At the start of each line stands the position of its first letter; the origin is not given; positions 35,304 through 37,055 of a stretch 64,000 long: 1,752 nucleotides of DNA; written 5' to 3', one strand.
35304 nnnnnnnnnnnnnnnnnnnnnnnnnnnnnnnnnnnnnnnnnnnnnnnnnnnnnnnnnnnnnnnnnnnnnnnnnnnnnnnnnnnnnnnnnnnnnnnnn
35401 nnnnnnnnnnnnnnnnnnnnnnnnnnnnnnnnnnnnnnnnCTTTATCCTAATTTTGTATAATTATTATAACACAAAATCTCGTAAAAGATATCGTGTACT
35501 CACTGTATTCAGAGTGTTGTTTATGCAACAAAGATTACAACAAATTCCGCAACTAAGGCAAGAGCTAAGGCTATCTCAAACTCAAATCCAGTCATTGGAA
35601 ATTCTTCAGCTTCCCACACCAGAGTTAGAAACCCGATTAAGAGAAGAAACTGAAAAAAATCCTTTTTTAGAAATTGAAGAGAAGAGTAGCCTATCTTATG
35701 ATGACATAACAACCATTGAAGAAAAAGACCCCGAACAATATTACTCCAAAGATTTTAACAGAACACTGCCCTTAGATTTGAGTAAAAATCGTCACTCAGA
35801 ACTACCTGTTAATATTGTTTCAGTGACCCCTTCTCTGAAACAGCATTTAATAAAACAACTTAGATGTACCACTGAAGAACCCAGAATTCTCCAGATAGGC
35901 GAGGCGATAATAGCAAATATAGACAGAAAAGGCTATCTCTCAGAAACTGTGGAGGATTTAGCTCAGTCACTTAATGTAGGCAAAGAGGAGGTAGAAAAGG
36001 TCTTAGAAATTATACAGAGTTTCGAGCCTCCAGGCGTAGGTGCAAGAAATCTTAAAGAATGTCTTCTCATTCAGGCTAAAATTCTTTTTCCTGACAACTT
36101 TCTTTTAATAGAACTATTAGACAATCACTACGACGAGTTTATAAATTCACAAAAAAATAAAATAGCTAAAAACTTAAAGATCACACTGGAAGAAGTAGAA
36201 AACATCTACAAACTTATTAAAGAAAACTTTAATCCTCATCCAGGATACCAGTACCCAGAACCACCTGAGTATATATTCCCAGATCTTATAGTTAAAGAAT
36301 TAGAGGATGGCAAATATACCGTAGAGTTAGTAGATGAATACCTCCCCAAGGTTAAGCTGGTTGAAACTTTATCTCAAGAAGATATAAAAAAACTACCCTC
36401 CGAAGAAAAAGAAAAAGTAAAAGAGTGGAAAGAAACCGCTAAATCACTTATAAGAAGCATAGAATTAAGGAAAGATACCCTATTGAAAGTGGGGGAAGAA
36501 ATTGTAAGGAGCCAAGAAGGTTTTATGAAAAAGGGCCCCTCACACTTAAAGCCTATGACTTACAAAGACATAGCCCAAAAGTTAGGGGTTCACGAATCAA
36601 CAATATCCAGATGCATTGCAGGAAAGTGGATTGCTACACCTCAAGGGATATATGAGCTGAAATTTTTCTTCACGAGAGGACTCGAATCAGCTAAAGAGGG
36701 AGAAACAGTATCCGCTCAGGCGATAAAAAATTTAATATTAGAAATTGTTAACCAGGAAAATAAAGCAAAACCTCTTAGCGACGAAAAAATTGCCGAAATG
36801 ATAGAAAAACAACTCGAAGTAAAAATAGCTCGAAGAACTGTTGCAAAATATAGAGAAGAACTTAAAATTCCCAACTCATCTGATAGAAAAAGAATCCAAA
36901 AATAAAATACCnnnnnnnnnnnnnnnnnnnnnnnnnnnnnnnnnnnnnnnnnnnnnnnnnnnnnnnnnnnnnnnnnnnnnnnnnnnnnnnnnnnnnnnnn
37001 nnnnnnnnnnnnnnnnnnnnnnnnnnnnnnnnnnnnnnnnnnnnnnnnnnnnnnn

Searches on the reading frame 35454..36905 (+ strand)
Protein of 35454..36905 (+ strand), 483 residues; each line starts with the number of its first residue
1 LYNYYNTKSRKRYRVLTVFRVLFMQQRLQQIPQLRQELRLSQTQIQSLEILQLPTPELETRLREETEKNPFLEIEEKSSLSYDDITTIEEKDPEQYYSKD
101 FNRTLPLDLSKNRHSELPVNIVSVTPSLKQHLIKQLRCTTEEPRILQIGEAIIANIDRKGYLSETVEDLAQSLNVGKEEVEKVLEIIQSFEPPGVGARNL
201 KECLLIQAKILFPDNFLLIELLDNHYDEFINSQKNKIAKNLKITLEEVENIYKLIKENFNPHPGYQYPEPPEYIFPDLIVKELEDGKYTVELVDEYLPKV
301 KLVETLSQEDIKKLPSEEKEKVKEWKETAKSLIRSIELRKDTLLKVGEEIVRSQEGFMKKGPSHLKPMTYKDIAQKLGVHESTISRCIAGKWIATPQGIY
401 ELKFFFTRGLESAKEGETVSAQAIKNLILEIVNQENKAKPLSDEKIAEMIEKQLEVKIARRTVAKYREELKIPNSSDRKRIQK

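Call 28: search_protein_families(library=pfam, proteins=[window:35454-36905:+], max_evalue=0.001)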
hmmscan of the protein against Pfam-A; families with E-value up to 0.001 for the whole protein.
window:35454-36905:+ (483 aa): 8 families
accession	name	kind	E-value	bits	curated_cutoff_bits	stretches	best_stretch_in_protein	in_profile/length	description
PF04552.19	Sigma54_DBD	-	2.2e-60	203.5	22.8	1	322-480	4-160/160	Sigma-54, DNA binding domain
PF04963.19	Sigma54_CBD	-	4e-52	177.1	22.9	1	120-302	4-181/185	Sigma-54 factor, core binding domain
PF00309.25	Sigma54_AID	-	3.3e-11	43.3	23.8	1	30-74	2-46/46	Sigma-54 factor, Activator interacting domain (AID)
PF13936.12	HTH_38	-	1.3e-05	25.3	27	0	368-386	21-39/44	Helix-turn-helix domain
PF04545.22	Sigma70_r4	-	0.00022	21.1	24.1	0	365-386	18-39/50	Sigma-70, region 4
PF13545.12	HTH_Crp_2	-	0.00036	20.9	27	0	364-388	18-43/70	Crp-like helix-turn-helix domain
PF10078.15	DUF2316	-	0.00087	19.9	26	0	165-188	25-48/89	Uncharacterized protein conserved in bacteria (DUF2316)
PF01418.23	HTH_6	-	0.001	19.5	28.3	0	357-386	24-53/77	Helix-turn-helix domain, rpiR family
